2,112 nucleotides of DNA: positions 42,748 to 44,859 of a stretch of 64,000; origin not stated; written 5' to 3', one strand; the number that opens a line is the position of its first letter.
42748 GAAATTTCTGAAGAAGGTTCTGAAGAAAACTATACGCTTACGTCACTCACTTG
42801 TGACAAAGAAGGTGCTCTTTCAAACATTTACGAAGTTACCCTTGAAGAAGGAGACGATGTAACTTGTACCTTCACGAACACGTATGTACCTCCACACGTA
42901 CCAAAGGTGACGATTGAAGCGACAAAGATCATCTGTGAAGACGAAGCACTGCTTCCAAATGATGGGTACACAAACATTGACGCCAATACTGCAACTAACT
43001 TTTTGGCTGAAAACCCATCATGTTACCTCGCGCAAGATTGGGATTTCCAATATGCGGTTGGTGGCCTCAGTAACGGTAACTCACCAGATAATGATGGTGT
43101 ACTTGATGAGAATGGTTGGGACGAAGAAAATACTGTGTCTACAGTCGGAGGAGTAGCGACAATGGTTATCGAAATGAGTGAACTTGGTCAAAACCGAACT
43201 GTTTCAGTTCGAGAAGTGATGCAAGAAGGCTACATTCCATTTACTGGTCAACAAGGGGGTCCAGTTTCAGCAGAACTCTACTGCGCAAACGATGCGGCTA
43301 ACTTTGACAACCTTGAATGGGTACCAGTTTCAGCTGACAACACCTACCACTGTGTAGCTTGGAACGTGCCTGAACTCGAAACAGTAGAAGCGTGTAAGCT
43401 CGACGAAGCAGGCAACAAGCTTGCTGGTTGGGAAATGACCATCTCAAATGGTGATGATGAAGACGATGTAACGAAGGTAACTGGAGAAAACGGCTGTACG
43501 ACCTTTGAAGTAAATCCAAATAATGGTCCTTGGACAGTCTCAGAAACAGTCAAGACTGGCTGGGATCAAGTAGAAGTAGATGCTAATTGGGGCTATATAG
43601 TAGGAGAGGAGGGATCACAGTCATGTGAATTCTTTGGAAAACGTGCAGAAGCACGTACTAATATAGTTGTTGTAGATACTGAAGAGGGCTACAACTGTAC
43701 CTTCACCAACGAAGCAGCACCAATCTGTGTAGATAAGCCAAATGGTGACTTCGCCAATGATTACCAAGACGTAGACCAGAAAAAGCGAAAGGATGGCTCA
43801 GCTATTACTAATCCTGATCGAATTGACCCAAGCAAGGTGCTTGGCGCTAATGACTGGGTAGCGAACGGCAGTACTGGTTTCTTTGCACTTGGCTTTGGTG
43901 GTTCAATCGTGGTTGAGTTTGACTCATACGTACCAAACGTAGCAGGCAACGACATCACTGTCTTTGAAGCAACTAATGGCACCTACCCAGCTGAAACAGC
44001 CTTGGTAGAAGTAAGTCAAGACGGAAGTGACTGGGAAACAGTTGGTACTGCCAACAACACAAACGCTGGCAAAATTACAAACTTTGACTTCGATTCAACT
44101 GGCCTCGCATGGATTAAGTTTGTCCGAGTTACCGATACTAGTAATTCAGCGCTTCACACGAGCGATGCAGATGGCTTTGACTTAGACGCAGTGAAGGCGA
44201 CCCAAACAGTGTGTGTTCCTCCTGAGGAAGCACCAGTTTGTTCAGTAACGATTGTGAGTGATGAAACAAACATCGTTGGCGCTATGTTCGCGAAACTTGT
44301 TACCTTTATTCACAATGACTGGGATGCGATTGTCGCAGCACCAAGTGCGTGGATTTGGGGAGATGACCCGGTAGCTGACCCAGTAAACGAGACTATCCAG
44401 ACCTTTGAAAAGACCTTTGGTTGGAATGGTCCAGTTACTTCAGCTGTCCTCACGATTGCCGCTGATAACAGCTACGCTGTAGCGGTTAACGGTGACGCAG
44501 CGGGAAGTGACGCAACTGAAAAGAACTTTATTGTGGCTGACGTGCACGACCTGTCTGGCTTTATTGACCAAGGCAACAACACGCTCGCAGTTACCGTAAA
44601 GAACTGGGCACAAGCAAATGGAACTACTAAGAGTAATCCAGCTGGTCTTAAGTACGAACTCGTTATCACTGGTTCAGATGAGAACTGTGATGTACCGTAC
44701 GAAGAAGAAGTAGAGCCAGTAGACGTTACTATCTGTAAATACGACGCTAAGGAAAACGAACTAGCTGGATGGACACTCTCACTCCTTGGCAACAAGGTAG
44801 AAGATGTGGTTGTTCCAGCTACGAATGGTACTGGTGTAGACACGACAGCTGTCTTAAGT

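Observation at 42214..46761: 1515-aa multidomain adhesin with YxCVAWN-terminated beta-sandwich repeats, a jelly-roll module and a poly-(GD/GE) spacer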

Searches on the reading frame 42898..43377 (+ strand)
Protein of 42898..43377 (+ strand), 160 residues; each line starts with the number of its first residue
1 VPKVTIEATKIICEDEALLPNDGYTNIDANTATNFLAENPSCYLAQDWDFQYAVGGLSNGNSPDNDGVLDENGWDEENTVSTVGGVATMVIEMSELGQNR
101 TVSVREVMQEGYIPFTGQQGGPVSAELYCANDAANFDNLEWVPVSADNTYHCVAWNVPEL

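Call 17: search_solved_structures(query=A1, max_evalue=10)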
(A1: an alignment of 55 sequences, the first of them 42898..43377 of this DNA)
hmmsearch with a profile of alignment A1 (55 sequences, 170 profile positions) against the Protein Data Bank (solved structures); distinct sequences matched with E-value up to 10: 2.
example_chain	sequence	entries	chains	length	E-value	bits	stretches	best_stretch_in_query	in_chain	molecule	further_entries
23sg_N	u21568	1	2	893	0.84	12.8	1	76-118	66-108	gp11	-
8y6o_R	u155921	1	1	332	1.4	12.1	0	19-47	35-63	Centrosomal AT-AC splicing factor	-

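Call 18: search_protein_families(library=pfam, alignment_id=A1, max_evalue=1)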
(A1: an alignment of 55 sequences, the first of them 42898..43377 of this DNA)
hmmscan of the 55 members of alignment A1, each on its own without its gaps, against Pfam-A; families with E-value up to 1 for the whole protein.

A. member 1, window:42898-43377:+ (160 aa): 0 families

B. families by the number of members that match (of 55 scanned): 13 families
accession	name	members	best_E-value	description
PF23661.1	SHMOOSE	1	0.0087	SHMOOSE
PF02369.22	Big_1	1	0.013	Bacterial Ig-like domain (group 1)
PF25708.1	Phage_T7_Gp5_9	1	0.043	Phage T7 gp5.9 RecBCD inhibitor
PF16862.10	Glyco_hydro_79C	1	0.058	Glycosyl hydrolase family 79 C-terminal beta domain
PF08768.17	THAP4_heme-bd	1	0.064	THAP4-like, heme-binding beta-barrel domain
PF11631.14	DUF3255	1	0.094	Protein of unknown function (DUF3255)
PF09346.15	SMI1_KNR4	1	0.11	SMI1 / KNR4 family (SUKH-1)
PF05688.17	BIg21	1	0.16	Bacterial Immunoglobulin-like 21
PF10304.15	RTP1_C2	1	0.17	Required for nuclear transport of RNA pol II C-terminus 2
PF22122.2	InlK_D2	1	0.21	Internalin K domain D2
PF24826.1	SNU71_N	1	0.23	SNU71 N-terminal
PF24058.1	DUF7359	1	0.28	Domain of unknown function (DUF7359)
PF07538.16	ChW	1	0.91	Clostridial hydrophobic W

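Call 22: predict_structure(alignment_id=A1)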
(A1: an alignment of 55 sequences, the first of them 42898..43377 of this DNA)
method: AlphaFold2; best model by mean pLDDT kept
length: 160 residues; sequences in the alignment: 55
mean_pLDDT: 91.5   pTM: 0.88
mean pLDDT of the five models: 91.5, 91.3, 91.2, 90.5, 89.8
residues with pLDDT >= 90: 122; 70-90: 34; 50-70: 4; < 50: 0
segments of 3 or more residues with pLDDT < 50: none
pLDDT, mean of each block of 10 residues (from residue 1): 97 94 91 97 96 88 83 92 96 95 94 78 85 84 97 95
secondary structure, 60 per line:
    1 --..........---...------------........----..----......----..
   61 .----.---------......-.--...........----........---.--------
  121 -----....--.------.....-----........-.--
elements in order: E3-12 H31-38 E49-54 E79-81 E86-92 H93-96 E101-108 E126-129 E139-143 E149-156

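Call 48: find_related_loci(query=A1, collection=genome_contigs, flank=8000)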
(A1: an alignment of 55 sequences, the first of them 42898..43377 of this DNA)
Query A1 (160 aa) in genome_contigs; peptide patterns used: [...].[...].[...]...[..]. (x = any residue, [..] = any of these).
248 stretches matched a pattern; 227 encode a relative of the query (tblastn E <= 1e-3); the best 80 are kept; 80 distinct loci.
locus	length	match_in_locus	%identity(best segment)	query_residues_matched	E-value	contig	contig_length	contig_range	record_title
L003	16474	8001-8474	56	3-160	8e-48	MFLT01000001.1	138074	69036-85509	MAG: Candidatus Kaiserbacteria bacterium RIFCSPLOWO2_01_FULL_45_25 rifcsplowo2_01_scaffold_1233, whole genome shotgun se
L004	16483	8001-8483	53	1-160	5e-43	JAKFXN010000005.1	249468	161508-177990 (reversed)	MAG: Candidatus Parcubacteria bacterium isolate ND3_Bin_27 ND3_0000002, whole genome shotgun sequence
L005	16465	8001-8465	49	5-157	1e-38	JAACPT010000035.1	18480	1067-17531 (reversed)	MAG: Candidatus Parcubacteria bacterium isolate CG_2015-02_43_9 CG_2015-02_curated_scaffold_3421, whole genome shotgun s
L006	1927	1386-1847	43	3-159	5e-34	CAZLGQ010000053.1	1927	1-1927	MAG TPA_asm: uncultured Candidatus Saccharibacteria bacterium isolate SRP201947_co1_417 genome assembly, contig: NODE_95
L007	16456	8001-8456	46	2-156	8e-34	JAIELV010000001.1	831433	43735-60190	MAG: Patescibacteria group bacterium isolate co.spades.CONCOCT.1kb_121 c_000000000001, whole genome shotgun sequence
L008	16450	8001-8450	45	5-158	2e-33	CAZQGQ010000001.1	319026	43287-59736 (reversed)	MAG TPA_asm: uncultured Candidatus Saccharibacteria bacterium isolate SRP128246_co1_221 genome assembly, contig: NODE_9_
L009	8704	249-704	43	2-156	4e-32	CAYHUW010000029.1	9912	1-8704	MAG TPA_asm: uncultured Candidatus Saccharibacteria bacterium isolate ERP119705_co17_1001 genome assembly, contig: NODE_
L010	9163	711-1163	42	3-157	6e-32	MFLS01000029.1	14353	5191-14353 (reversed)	MAG: Candidatus Kaiserbacteria bacterium RIFCSPHIGHO2_12_FULL_56_13 rifcsphigho2_12_scaffold_6874, whole genome shotgun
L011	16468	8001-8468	44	4-157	1e-31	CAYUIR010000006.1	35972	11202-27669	MAG TPA_asm: uncultured Bdellovibrionales bacterium isolate SRP219642_co6_142 genome assembly, contig: NODE_774_length_3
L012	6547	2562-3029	44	4-157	2e-31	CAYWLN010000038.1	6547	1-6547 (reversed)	MAG TPA_asm: uncultured Bdellovibrionales bacterium isolate SRP219642_co7_73 genome assembly, contig: NODE_18153_length_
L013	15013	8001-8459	44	1-159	6e-31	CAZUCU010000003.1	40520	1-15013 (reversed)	MAG TPA_asm: uncultured Candidatus Saccharibacteria bacterium isolate SRP263991_co1_16 genome assembly, contig: NODE_103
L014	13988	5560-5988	43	5-158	6e-31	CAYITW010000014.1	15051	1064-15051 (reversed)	MAG TPA_asm: uncultured Candidatus Saccharibacteria bacterium isolate ERP119705_co5_455 genome assembly, contig: NODE_49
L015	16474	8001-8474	40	4-160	1e-30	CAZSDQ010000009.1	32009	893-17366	MAG TPA_asm: uncultured Candidatus Saccharibacteria bacterium isolate binchicken_co117_468 genome assembly, contig: NODE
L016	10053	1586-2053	42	5-159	1e-30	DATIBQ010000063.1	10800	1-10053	MAG TPA_asm: Candidatus Paceibacterota bacterium isolate SMAG_U16294 k141_867269, whole genome shotgun sequence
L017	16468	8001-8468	43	1-158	8e-30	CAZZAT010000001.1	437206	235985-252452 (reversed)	MAG TPA_asm: uncultured Candidatus Saccharibacteria bacterium isolate SRP329715_co2_84 genome assembly, contig: NODE_14_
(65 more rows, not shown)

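Call 88: search_protein_representatives(alignment_id=A1)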
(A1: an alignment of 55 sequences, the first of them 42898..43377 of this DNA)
Query: 55 sequences, 170 profile positions. Proteins with E-value up to 0.001 (for the whole library): 1082; up to 1e-10: 1030; up to 1e-30: 929. The best 150 are listed.
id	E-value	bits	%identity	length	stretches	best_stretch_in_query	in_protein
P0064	2.0e-198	669.1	-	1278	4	6-166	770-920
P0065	3.7e-173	586.8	-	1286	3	3-166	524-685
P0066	5.3e-168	570.0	-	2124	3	3-168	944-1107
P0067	8.7e-166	562.8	-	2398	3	4-168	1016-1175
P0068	9.6e-159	539.9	-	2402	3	5-166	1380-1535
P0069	3.6e-150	512.0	-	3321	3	4-165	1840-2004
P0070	3.8e-150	511.9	-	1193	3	6-166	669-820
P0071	3.6e-147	502.2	-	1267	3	4-166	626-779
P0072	2.5e-139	476.7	-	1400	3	4-168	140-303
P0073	3.3e-139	476.3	-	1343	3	6-166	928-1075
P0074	4.7e-137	469.3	-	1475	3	2-168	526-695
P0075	3.1e-136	466.7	-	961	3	3-168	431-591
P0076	8.4e-136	465.2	-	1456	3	3-168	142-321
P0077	2.0e-134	460.8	-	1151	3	4-165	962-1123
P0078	2.1e-129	444.4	-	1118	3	5-165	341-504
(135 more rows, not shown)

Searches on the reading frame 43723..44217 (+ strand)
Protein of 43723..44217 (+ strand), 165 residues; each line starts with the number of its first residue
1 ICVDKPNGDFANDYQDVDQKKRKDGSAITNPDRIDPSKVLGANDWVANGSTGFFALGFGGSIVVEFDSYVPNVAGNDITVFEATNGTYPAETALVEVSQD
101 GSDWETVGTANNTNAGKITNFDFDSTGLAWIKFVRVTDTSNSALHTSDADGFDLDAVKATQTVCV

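Call 30: search_solved_structures(query=A2, max_evalue=1)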
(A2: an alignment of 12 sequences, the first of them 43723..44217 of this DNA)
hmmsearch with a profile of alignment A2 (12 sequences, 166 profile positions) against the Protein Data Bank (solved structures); distinct sequences matched with E-value up to 1: 13.
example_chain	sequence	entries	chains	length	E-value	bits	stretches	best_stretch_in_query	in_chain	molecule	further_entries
3f2z_A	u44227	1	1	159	0.036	17.1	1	80-132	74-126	uncharacterized protein BF3579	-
4a42_A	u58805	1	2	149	0.064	16.3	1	74-124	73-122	ALPHA-N-ACETYLGLUCOSAMINIDASE FAMILY PROTEIN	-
5zu6_A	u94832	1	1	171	0.17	14.9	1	89-146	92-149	CBM32 domain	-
8c5g_A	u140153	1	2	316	0.2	14.7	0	78-111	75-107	Neuropilin-1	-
9s56_A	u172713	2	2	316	0.2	14.7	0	78-111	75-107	Neuropilin-1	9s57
9eou_A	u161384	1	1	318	0.2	14.7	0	78-111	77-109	Neuropilin-1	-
2qqi_A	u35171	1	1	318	0.2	14.7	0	78-111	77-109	Neuropilin-1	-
7biz_A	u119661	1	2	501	0.21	14.6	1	47-88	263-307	Cell surface protein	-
8blw_B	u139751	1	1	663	0.4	13.7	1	49-78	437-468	YncE family protein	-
2qqm_A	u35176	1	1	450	0.49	13.4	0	78-111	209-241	Neuropilin-1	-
2qqj_A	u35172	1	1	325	0.62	13.1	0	79-114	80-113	Neuropilin-2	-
4qdr_A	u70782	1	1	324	0.62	13.1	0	79-114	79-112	Neuropilin-2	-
4qdq_A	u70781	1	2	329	0.63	13.1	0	79-114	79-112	Neuropilin-2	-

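Call 32: search_protein_families(library=pfam, alignment_id=A2, max_evalue=0.1)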
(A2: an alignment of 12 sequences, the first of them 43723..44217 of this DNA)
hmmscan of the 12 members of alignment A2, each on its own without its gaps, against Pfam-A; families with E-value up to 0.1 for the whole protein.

A. member 1, window:43723-44217:+ (165 aa): 3 families
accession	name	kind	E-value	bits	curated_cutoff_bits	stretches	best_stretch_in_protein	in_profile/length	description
PF22633.2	F5_F8_type_C_2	-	1.7e-05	25.8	27.8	1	78-126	35-84/91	NedA-like, galactose-binding domain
PF00754.31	F5_F8_type_C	-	4.7e-05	24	28.2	1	83-140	55-114/127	F5/8 type C domain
PF07738.19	Sad1_UNC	-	0.024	15.1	22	1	32-141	9-114/132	Sad1 / UNC-like C-terminal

B. families by the number of members that match (of 12 scanned): 5 families
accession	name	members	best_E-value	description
PF22633.2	F5_F8_type_C_2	9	1.7e-05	NedA-like, galactose-binding domain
PF00754.31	F5_F8_type_C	7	4.7e-05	F5/8 type C domain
PF07738.19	Sad1_UNC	3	0.024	Sad1 / UNC-like C-terminal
PF02012.26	BNR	1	0.016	BNR/Asp-box repeat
PF16436.10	DUF5033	1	0.034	Domain of unknown function (DUF5033)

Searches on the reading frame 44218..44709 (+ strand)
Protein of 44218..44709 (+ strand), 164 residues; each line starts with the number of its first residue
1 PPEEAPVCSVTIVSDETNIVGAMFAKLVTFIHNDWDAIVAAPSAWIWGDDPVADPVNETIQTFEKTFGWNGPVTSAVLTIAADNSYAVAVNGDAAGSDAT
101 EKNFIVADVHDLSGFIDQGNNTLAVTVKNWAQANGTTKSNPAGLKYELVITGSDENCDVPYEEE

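Call 35: search_solved_structures(query=A4, max_evalue=10)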
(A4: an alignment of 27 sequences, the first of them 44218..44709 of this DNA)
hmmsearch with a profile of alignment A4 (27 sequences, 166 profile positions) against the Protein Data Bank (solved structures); distinct sequences matched with E-value up to 10: 19.
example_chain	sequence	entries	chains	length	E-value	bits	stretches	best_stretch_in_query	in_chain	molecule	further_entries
3w5m_A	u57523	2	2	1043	1.9e-17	66.9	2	41-133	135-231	Putative rhamnosidase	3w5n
6t1d_A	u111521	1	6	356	6e-15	58.8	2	42-132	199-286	Lectin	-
6t0q_A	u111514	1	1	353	6.6e-15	58.7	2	42-132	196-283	Lectin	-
6kbj_A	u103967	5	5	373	7.6e-15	58.4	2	42-132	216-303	Lectin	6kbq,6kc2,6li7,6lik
6gsz_A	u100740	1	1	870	8.9e-07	32.2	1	56-128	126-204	Alpha-L-rhamnosidase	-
2okx_A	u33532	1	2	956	5.4e-06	29.7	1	43-145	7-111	Rhamnosidase B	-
6i60_A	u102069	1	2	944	0.00016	24.8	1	62-130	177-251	Alpha-rhamnosidase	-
3ob8_A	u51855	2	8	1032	0.013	18.7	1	56-132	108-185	Beta-galactosidase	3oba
9j6m_A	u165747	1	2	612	0.069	16.3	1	61-132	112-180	Beta-D-galactofuranosidase 2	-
9j6n_A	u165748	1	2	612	0.069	16.3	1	61-132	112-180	Beta-D-galactofuranosidase 2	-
9n8m_M1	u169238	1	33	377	0.12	15.5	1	58-133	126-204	Flagellin C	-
9n0b_A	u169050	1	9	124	0.22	14.7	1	68-136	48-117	spore filament protein subunit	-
9rcb_A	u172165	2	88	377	0.44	13.7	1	59-131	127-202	Flagellin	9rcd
4jkm_A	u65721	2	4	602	0.52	13.4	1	85-154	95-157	Beta-glucuronidase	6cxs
6ld0_A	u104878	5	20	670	0.54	13.4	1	88-147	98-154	LacZ1 Beta-galactosidase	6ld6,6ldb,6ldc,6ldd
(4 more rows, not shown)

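Call 36: search_protein_families(library=pfam, alignment_id=A4, max_evalue=0.1)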
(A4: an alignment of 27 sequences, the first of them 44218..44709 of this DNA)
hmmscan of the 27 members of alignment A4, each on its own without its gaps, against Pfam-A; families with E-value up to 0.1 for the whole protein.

A. member 1, window:44218-44709:+ (164 aa): 2 families
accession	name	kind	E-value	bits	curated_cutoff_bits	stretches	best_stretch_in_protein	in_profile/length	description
PF02837.24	Glyco_hydro_2_N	-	0.00059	20.2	28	1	49-134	59-140/169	Glycosyl hydrolases family 2, sugar binding domain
PF16816.10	DotD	-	0.094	13.3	27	0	64-94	45-75/121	DotD protein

B. families by the number of members that match (of 27 scanned): 15 families
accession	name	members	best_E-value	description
PF02837.24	Glyco_hydro_2_N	7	1.5e-05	Glycosyl hydrolases family 2, sugar binding domain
PF08531.16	Bac_rhamnosid_N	6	5.6e-07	Alpha-L-rhamnosidase N-terminal domain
PF07691.17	PA14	3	0.0073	PA14 domain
PF11824.13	DUF3344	2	2.5e-06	Protein of unknown function (DUF3344)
PF14683.12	CBM-like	2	0.031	Polysaccharide lyase family 4, domain III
PF12733.13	Cadherin-like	2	0.041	Cadherin-like beta sandwich domain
PF22666.2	Glyco_hydro_2_N2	1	0.0099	Glycosyl hydrolase 2 galactose-binding domain-like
PF20759.2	DUF6835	1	0.012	Domain of unknown function (DUF6835)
PF10895.14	DUF2715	1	0.021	Domain of unknown function (DUF2715)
PF22402.2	Coat_P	1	0.023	Coat protein, P (projecting) domain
PF02576.22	RimP_N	1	0.036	RimP N-terminal domain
PF13860.13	FlgD_ig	1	0.045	FlgD Ig-like domain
PF04263.21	TPK_catalytic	1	0.058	Thiamin pyrophosphokinase, catalytic domain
PF16816.10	DotD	1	0.094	DotD protein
PF06330.16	TRI5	1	0.096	Trichodiene synthase (TRI5)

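Call 37: search_solved_structures(query=A4, max_evalue=1e-10, show_alignments=2)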
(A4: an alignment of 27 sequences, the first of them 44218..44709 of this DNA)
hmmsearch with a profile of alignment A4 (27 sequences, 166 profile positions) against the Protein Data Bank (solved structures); distinct sequences matched with E-value up to 1e-10: 4.
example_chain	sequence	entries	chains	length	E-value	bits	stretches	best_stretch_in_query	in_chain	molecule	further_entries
3w5m_A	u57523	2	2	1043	1.9e-17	66.9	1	41-133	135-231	Putative rhamnosidase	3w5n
6t1d_A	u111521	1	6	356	6e-15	58.8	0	42-132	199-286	Lectin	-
6t0q_A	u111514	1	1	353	6.6e-15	58.7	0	42-132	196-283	Lectin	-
6kbj_A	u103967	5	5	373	7.6e-15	58.4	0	42-132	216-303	Lectin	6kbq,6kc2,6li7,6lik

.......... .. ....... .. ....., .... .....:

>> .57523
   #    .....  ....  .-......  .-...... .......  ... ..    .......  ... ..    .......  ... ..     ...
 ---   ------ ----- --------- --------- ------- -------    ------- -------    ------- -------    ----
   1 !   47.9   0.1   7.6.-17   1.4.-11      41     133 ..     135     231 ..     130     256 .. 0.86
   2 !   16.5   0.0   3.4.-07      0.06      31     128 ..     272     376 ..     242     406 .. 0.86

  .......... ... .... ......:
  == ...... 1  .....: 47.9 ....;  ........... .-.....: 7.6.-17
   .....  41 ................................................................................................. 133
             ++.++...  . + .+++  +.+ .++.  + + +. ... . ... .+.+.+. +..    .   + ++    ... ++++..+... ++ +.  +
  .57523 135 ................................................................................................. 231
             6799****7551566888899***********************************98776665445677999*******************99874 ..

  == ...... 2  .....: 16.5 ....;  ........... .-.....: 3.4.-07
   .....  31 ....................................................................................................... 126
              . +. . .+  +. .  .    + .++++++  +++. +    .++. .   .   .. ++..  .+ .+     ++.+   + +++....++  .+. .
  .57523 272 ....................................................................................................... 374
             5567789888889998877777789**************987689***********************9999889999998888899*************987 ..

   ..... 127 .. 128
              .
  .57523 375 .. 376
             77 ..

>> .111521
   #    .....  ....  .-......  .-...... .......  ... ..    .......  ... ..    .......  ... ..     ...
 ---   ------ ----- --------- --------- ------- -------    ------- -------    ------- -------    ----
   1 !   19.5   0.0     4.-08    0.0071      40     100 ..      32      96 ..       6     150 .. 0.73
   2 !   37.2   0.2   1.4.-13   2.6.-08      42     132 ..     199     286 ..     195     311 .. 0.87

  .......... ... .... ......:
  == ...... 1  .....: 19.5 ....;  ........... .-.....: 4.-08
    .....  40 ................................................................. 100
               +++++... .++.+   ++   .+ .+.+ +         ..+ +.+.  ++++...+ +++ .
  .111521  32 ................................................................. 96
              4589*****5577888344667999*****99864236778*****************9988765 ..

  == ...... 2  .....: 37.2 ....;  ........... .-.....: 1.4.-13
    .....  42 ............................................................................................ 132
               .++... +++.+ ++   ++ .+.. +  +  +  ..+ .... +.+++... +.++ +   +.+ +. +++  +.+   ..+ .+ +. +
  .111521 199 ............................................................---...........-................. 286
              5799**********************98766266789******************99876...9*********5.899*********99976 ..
